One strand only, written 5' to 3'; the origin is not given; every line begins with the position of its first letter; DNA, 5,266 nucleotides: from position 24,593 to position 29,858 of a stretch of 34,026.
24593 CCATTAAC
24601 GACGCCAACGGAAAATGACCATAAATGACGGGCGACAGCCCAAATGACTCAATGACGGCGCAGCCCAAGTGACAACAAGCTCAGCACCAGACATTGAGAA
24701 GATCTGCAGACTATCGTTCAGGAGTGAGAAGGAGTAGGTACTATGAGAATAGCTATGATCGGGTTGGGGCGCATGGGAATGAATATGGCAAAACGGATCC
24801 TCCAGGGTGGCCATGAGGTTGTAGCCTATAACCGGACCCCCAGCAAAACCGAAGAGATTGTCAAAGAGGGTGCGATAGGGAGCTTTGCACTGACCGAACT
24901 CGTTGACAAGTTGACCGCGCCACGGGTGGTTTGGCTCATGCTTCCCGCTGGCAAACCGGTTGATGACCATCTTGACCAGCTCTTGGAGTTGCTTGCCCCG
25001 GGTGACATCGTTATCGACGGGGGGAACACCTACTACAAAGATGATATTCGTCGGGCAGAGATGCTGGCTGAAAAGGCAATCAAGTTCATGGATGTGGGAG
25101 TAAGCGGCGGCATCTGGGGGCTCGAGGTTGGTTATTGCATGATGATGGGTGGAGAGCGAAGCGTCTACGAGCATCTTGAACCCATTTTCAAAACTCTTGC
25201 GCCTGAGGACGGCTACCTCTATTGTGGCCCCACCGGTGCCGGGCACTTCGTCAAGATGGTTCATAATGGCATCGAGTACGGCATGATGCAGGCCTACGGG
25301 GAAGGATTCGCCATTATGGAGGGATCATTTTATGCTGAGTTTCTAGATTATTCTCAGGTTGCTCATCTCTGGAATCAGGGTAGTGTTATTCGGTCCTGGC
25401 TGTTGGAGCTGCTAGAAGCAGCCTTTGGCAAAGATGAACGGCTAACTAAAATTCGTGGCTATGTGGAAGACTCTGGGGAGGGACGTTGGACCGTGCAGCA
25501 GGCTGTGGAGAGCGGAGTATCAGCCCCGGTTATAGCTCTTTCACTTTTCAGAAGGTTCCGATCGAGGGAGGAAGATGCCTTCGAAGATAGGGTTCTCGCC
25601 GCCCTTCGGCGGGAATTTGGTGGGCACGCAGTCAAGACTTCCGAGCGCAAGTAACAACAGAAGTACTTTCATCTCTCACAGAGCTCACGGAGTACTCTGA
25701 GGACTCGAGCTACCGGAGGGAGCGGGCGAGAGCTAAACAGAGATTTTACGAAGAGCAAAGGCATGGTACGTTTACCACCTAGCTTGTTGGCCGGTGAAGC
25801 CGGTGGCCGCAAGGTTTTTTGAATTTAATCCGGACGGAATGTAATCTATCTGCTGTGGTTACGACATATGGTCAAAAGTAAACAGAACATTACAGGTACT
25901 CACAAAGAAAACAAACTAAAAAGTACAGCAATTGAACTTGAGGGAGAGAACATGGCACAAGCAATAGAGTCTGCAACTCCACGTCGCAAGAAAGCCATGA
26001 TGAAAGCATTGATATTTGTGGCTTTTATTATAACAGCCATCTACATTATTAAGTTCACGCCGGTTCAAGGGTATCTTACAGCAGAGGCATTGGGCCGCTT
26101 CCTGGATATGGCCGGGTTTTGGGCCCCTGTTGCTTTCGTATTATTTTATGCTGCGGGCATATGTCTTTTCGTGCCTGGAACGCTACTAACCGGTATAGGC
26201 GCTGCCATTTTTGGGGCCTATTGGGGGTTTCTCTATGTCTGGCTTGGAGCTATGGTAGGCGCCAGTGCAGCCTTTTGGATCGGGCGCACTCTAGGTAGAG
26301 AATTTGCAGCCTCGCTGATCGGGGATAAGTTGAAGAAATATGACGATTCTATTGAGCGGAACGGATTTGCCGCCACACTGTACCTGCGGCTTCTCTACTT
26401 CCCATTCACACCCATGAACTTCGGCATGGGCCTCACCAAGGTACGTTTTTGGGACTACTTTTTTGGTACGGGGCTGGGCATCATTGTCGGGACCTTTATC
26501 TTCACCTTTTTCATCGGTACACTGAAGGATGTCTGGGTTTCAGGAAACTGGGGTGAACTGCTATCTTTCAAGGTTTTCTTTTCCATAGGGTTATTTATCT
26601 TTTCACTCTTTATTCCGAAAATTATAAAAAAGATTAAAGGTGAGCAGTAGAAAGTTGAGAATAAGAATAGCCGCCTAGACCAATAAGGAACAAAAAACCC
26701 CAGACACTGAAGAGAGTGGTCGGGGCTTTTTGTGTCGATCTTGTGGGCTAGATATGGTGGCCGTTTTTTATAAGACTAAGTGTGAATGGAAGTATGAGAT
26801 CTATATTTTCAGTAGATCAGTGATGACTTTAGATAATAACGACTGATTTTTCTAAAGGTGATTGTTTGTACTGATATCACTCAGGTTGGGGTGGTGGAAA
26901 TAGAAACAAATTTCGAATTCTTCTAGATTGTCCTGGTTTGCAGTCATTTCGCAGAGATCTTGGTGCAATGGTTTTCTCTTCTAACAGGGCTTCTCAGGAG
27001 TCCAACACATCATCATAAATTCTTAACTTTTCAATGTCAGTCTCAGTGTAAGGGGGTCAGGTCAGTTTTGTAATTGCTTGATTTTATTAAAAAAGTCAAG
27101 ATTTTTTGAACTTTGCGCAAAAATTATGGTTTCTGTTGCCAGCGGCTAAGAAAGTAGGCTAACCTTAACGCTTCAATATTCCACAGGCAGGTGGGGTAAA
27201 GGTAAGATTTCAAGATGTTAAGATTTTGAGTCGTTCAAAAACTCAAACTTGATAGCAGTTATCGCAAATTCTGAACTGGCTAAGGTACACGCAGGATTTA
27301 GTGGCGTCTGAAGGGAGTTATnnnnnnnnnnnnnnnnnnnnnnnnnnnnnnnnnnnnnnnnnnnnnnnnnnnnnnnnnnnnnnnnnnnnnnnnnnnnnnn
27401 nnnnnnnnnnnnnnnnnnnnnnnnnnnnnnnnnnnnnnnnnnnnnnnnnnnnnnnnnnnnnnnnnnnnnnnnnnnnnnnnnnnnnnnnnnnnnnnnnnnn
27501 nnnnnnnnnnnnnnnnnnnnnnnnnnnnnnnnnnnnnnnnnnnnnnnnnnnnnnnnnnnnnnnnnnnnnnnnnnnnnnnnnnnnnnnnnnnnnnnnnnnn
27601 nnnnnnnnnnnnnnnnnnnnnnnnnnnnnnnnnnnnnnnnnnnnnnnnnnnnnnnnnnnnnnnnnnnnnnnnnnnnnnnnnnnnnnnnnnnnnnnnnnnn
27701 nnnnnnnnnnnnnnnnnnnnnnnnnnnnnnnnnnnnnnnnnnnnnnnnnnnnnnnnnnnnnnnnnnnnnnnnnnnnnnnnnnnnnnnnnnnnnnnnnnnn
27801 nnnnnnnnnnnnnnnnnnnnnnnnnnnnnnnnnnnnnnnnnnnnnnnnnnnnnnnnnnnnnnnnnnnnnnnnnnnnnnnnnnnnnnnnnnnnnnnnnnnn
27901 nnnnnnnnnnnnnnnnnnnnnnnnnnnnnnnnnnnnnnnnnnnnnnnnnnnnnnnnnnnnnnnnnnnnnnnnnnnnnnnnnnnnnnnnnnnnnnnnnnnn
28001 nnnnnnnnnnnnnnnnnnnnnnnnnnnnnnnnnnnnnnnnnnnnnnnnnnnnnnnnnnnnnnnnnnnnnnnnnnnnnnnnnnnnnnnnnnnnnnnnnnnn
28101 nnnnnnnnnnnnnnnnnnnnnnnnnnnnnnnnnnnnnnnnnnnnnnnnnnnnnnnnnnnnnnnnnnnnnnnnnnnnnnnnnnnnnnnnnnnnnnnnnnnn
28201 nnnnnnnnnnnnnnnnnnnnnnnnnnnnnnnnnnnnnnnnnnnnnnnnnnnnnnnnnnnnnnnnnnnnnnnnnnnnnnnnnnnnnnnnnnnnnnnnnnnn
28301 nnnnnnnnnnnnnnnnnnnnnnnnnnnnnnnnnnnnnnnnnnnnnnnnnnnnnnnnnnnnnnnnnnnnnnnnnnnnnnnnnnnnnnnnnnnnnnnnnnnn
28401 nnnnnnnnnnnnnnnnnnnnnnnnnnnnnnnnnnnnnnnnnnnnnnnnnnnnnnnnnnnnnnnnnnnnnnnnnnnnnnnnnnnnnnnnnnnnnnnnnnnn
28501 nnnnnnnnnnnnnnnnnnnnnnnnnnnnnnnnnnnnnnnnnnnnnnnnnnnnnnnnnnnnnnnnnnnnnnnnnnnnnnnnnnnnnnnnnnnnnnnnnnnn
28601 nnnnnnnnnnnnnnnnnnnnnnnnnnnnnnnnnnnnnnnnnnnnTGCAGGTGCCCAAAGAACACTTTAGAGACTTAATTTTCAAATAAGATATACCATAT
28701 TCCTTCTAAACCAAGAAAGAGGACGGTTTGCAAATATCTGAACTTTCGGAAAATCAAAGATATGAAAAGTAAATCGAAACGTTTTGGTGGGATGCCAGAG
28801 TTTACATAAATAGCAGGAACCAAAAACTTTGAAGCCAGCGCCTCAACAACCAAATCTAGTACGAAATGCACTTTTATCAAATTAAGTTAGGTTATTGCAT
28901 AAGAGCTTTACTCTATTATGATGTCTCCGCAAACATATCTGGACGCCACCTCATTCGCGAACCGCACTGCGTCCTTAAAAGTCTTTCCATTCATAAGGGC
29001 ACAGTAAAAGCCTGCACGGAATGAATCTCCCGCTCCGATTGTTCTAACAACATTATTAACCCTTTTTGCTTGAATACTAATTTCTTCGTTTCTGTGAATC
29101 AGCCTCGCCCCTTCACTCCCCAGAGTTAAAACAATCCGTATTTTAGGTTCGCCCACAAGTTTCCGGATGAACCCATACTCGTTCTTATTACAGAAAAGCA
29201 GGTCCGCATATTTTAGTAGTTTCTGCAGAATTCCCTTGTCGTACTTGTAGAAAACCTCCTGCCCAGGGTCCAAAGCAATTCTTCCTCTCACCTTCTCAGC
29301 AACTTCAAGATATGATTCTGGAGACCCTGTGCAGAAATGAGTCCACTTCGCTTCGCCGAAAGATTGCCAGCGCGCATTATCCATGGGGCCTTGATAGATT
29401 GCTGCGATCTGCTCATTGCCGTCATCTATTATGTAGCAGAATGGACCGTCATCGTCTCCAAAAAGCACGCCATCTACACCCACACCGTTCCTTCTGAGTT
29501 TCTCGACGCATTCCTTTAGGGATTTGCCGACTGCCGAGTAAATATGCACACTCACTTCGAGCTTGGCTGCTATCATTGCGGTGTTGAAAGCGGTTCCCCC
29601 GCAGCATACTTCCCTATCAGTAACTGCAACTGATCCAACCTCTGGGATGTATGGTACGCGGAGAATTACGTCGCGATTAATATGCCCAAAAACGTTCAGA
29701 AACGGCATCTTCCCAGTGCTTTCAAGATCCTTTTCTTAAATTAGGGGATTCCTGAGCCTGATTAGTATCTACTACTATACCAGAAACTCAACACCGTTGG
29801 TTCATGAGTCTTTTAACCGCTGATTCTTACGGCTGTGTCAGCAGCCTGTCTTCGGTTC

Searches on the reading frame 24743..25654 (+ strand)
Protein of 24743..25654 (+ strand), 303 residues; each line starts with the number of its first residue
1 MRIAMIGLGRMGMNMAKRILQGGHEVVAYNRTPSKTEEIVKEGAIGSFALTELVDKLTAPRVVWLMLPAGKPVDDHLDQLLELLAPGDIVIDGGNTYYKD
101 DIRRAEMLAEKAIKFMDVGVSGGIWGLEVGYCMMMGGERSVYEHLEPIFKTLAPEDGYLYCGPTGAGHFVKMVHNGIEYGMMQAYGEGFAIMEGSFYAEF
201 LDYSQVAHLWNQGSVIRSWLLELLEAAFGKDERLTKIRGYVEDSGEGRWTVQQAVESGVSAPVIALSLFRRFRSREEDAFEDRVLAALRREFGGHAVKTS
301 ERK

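Call 32: search_protein_families(library=pfam, max_evalue=0.001, proteins=[window:24743-25654:+])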
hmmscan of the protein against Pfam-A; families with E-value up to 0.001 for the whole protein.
window:24743-25654:+ (303 aa): 5 families
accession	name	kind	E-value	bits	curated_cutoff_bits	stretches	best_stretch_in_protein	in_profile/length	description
PF03446.21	NAD_binding_2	-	9.3e-45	153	21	1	2-154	1-154/161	NAD binding domain of 6-phosphogluconate dehydrogenase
PF00393.24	6PGD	-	4e-24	85.9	27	1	167-279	1-118/290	6-phosphogluconate dehydrogenase, C-terminal domain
PF03807.23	F420_oxidored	-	2.8e-07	31.5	21.6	1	2-92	1-90/94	NADP oxidoreductase coenzyme F420-dependent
PF02826.25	2-Hacid_dh_C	-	1.3e-05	25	25.1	1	2-94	38-127/178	D-isomer specific 2-hydroxyacid dehydrogenase, NAD binding domain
PF01488.26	Shikimate_DH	-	0.00016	22.2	24.3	1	2-58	14-74/138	Shikimate / quinate 5-dehydrogenase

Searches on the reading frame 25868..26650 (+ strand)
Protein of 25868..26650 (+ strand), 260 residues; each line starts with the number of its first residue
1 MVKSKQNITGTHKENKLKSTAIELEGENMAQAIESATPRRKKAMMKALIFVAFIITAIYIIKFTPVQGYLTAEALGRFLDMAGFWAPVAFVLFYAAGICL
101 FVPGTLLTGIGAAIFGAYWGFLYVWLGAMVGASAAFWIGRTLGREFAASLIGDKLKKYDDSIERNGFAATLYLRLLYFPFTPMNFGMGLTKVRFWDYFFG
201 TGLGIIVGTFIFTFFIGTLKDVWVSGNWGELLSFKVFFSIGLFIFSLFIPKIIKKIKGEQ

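Call 32: search_protein_families(library=pfam, max_evalue=0.001, proteins=[window:25868-26650:+])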
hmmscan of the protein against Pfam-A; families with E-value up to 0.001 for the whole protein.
window:25868-26650:+ (260 aa): 1 family
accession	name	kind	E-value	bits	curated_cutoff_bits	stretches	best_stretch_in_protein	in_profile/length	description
PF09335.16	VTT_dom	-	3.9e-24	85.9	33.9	1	102-216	1-121/123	VTT domain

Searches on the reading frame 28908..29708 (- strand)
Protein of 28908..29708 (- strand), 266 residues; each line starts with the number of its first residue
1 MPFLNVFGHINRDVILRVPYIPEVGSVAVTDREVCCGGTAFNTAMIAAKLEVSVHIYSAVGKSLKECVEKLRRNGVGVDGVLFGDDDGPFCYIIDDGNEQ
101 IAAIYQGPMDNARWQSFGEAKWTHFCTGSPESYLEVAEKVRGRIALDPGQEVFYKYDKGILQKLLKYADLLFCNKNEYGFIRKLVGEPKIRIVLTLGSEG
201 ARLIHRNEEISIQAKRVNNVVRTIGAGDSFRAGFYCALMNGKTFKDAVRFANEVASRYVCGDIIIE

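Call 8: find_encoding_contigs(protein=window:28908-29708:-, flank=10000, max_places=6)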
Protein window:28908-29708:- (266 aa): no gene with exactly this product is on record in the collection.

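Call 32: search_protein_families(library=pfam, max_evalue=0.001, proteins=[window:28908-29708:-])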
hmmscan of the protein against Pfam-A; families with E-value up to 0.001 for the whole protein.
window:28908-29708:- (266 aa): 1 family
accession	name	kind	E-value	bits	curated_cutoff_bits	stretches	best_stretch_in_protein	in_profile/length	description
PF00294.29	PfkB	-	1.3e-34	120.4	25.8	1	3-256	3-287/302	pfkB family carbohydrate kinase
